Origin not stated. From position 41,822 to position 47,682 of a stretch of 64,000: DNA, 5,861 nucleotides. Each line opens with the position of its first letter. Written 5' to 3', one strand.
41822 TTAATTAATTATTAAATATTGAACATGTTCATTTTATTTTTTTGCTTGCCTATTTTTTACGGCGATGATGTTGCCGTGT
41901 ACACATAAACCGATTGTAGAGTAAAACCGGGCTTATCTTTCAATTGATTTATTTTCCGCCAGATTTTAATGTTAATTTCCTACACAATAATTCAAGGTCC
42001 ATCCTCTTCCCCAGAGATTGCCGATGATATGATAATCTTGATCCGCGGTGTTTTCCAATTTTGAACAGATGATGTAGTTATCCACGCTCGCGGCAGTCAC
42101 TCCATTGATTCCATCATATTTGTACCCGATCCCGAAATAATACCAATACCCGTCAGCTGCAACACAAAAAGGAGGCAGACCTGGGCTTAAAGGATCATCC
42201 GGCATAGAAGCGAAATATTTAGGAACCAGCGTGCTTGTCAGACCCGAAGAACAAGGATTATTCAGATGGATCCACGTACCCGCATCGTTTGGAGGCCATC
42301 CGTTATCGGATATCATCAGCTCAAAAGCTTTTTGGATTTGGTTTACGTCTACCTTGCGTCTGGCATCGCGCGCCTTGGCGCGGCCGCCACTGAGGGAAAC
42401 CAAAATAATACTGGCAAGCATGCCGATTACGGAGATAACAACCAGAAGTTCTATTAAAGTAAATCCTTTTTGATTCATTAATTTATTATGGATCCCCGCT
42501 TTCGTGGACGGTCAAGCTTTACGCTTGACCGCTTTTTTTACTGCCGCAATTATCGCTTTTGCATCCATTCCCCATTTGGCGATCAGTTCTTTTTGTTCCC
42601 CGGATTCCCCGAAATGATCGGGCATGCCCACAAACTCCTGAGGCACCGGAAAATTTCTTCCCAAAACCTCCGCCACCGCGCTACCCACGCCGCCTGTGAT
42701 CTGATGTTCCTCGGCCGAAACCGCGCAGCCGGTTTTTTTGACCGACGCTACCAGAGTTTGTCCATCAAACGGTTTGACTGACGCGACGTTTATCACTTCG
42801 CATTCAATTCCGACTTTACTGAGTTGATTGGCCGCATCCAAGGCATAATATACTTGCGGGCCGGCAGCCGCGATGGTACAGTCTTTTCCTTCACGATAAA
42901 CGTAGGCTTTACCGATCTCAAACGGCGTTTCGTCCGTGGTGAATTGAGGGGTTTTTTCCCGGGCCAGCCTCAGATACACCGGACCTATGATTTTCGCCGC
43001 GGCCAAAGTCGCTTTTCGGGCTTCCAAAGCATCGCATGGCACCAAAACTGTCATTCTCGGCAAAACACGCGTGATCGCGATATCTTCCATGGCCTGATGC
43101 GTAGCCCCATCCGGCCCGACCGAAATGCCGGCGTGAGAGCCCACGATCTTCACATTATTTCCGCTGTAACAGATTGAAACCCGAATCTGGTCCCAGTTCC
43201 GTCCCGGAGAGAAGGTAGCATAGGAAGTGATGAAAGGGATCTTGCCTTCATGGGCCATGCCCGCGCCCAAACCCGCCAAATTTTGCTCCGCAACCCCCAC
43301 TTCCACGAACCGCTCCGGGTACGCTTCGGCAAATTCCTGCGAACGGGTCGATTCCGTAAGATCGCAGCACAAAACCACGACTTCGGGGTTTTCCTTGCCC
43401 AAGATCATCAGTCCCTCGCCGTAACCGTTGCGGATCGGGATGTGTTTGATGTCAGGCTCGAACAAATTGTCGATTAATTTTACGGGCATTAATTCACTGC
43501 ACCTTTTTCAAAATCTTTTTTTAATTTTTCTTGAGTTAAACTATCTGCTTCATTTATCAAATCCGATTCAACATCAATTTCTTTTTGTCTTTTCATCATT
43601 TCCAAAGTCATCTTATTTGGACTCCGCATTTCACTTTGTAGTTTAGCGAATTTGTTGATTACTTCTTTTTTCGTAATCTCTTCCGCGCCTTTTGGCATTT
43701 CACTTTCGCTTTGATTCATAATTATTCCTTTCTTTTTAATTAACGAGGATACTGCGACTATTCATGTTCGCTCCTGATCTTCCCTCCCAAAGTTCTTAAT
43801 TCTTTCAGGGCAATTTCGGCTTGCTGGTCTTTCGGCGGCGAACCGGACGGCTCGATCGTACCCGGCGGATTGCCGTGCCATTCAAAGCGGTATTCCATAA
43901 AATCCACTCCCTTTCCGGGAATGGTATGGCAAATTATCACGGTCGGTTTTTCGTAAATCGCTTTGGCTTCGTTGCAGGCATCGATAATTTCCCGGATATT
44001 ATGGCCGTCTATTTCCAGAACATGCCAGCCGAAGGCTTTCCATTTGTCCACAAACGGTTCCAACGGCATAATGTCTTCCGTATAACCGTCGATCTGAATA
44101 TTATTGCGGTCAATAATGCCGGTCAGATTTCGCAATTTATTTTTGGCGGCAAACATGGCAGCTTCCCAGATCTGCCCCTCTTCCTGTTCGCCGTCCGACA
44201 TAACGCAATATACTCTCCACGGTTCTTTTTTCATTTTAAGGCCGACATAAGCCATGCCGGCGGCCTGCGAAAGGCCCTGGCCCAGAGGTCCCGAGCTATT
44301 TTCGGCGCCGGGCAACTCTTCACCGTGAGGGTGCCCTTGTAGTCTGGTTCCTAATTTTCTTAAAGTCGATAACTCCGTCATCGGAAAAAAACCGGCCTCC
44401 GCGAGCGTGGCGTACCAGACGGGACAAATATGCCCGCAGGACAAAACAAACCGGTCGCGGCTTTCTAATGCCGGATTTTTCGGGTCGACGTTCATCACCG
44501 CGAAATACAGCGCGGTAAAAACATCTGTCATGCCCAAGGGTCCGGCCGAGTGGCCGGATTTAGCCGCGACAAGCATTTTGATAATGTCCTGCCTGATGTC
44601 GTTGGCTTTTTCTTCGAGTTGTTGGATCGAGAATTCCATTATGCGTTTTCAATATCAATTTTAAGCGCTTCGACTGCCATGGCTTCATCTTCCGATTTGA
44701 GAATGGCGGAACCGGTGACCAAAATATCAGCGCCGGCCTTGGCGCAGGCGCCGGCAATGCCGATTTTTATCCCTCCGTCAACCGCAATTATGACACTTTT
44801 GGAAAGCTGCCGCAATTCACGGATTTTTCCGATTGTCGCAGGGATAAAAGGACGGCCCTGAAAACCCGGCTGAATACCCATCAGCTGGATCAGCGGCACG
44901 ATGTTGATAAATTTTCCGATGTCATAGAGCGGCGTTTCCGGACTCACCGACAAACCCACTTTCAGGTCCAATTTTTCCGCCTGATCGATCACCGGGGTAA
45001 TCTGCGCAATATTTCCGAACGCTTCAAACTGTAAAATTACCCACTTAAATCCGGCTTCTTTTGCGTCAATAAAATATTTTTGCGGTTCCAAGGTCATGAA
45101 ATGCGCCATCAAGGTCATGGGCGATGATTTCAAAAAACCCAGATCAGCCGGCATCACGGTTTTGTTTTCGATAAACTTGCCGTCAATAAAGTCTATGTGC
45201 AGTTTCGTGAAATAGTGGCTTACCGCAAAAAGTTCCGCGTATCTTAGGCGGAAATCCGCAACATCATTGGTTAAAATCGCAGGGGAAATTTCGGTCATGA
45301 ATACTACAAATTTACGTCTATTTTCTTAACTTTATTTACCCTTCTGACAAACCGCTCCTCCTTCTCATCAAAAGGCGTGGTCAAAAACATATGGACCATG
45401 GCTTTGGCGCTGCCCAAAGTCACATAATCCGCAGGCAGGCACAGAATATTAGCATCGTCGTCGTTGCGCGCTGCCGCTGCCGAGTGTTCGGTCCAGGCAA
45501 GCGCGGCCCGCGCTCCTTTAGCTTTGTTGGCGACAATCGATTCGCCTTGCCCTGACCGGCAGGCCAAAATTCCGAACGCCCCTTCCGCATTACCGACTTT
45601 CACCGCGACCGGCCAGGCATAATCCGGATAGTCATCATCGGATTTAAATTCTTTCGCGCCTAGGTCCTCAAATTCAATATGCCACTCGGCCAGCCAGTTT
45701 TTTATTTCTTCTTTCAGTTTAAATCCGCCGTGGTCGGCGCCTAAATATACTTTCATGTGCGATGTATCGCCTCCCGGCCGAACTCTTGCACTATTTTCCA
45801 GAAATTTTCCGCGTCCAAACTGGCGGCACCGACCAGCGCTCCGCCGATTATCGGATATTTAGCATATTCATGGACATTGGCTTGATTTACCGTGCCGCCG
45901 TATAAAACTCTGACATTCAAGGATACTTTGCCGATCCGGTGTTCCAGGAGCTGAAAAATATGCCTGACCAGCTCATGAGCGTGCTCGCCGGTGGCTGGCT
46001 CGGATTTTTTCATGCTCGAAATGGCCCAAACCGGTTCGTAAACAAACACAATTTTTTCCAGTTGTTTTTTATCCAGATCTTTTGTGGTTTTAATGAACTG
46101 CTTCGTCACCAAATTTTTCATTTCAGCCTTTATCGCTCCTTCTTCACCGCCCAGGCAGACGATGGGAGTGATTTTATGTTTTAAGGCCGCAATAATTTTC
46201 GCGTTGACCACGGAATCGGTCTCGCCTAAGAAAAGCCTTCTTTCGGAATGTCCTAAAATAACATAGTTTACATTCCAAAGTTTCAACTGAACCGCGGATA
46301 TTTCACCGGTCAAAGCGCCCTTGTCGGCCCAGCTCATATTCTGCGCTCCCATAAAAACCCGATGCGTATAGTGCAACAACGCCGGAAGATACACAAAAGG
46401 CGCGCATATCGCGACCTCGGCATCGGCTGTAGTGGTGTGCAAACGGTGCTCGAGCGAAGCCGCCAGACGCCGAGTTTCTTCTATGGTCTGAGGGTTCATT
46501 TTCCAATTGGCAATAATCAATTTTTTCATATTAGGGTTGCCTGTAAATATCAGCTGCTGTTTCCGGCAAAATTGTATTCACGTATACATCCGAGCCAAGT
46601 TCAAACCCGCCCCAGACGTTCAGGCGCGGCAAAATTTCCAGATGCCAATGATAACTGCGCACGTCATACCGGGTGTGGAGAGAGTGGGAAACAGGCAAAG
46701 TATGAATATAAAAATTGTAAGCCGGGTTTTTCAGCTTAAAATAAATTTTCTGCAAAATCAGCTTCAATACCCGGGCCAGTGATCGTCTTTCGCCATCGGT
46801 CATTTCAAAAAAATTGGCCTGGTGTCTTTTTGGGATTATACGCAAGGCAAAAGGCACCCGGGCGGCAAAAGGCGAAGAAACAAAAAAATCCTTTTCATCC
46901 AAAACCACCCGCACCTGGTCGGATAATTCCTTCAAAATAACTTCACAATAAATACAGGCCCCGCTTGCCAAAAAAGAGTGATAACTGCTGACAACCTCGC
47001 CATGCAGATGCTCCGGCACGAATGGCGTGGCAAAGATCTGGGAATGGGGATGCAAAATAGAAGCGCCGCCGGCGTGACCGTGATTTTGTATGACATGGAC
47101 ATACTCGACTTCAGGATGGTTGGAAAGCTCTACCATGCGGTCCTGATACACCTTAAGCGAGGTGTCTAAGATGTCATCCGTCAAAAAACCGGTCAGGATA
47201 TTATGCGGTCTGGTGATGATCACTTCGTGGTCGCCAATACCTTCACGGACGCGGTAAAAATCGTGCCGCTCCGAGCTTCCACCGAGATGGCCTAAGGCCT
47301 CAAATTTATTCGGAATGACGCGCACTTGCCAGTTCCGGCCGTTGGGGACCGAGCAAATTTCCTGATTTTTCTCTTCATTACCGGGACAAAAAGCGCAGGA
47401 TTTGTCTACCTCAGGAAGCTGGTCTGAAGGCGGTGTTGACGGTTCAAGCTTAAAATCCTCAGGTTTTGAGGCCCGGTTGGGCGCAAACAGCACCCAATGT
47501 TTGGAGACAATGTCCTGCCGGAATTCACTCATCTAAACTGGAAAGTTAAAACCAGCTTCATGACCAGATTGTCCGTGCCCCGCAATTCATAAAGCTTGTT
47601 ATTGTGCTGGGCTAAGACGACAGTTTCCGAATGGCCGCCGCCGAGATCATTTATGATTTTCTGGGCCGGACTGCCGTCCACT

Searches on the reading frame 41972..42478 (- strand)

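Call 54: search_protein_families(library=pfam, proteins=[window:41972-42478:-], max_evalue=0.001)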
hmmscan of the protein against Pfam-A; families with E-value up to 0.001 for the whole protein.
window:41972-42478:- (168 aa): 1 family
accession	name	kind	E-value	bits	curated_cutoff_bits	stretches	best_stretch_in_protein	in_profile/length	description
PF07963.17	N_methyl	-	1.7e-08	34.1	21.2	1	1-26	2-27/27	Prokaryotic N-terminal methylation motif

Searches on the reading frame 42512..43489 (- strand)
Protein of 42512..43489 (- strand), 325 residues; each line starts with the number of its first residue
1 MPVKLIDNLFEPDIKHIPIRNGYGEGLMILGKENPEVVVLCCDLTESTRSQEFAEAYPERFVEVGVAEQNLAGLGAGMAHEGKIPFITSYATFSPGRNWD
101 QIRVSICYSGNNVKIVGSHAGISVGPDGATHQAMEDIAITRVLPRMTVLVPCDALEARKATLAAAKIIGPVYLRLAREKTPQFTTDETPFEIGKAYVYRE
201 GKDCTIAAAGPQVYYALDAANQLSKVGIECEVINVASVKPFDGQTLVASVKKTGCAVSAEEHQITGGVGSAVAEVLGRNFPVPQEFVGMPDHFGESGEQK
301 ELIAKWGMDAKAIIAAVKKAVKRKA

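Call 54: search_protein_families(library=pfam, proteins=[window:42512-43489:-], max_evalue=0.001)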
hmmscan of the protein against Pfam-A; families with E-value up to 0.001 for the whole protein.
window:42512-43489:- (325 aa): 3 families
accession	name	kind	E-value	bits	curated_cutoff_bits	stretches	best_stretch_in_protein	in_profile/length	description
PF02779.29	Transket_pyr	-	5.8e-38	130.7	27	1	17-181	3-173/174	Transketolase, pyrimidine binding domain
PF02780.25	Transketolase_C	-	2.8e-31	108.4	25.9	1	193-313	1-124/124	Transketolase, C-terminal domain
PF22613.1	Transketolase_C_1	-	1.4e-08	35.3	27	1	196-309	3-113/113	Transketolase-like TK C-terminal domain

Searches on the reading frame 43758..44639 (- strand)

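Call 54: search_protein_families(library=pfam, proteins=[window:43758-44639:-], max_evalue=0.001)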
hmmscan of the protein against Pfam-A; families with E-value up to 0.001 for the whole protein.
window:43758-44639:- (293 aa): 3 families
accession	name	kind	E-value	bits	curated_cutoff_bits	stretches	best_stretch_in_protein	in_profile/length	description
PF00456.26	Transketolase_N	-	4.9e-54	184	22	1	11-260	5-264/334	Transketolase, thiamine diphosphate binding domain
PF13292.11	DXP_synthase_N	-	2.4e-11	43.9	21.2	1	3-184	13-176/274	1-deoxy-D-xylulose-5-phosphate synthase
PF00676.26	E1_dh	-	2.5e-05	23.8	22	1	115-228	99-210/300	Dehydrogenase E1 component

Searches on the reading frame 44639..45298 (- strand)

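Call 55: search_protein_families(library=pfam, proteins=[window:44639-45298:-], max_evalue=0.001)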
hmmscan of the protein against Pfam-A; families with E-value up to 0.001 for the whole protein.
window:44639-45298:- (219 aa): 1 family
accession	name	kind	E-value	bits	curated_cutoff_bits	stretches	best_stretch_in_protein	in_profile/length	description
PF00834.25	Ribul_P_3_epim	-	2e-33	115.9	21.1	1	4-199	2-197/198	Ribulose-phosphate 3 epimerase family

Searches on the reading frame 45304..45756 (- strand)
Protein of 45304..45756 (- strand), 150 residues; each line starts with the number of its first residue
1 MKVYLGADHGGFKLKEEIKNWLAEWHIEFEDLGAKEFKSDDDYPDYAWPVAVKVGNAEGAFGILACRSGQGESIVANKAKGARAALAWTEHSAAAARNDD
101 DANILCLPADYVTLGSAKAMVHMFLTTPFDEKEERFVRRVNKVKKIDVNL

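Call 55: search_protein_families(library=pfam, proteins=[window:45304-45756:-], max_evalue=0.001)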
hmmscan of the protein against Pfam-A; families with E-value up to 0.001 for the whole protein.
window:45304-45756:- (150 aa): 1 family
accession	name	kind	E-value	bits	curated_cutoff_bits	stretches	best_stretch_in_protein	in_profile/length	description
PF02502.23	LacAB_rpiB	-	1.7e-43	148.3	24.7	1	3-143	1-138/138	Ribose/Galactose Isomerase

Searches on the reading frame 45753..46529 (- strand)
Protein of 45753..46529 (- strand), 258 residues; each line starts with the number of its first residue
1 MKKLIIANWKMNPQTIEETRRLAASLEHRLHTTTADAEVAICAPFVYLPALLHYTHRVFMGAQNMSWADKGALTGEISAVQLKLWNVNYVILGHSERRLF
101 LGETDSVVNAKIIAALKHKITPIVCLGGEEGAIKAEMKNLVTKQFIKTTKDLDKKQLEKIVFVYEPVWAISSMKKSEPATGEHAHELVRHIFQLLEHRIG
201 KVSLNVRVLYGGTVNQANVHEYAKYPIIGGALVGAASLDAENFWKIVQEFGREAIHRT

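Call 55: search_protein_families(library=pfam, proteins=[window:45753-46529:-], max_evalue=0.001)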
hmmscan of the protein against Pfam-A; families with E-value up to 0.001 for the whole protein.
window:45753-46529:- (258 aa): 1 family
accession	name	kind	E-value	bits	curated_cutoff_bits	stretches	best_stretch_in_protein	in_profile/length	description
PF00121.24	TIM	-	1.6e-68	231.3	20.1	1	3-249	1-244/245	Triosephosphate isomerase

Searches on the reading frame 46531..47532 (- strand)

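Call 55: search_protein_families(library=pfam, proteins=[window:46531-47532:-], max_evalue=0.001)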
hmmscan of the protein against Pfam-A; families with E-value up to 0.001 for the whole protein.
window:46531-47532:- (333 aa): 4 families
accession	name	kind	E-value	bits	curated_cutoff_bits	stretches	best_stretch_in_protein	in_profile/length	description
PF01087.27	GalP_UDP_transf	-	1.9e-16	61.5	22.1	1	5-173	15-184/184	Galactose-1-phosphate uridyl transferase, N-terminal domain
PF16268.10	DUF4921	-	6.1e-09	35.7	28.5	1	100-328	168-391/425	Domain of unknown function (DUF4921)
PF02744.22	GalP_UDP_tr_C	-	1.2e-06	28.9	29.2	1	187-299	9-118/165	Galactose-1-phosphate uridyl transferase, C-terminal domain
PF01230.28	HIT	-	2.6e-05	25.2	21.5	1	208-297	7-91/98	HIT domain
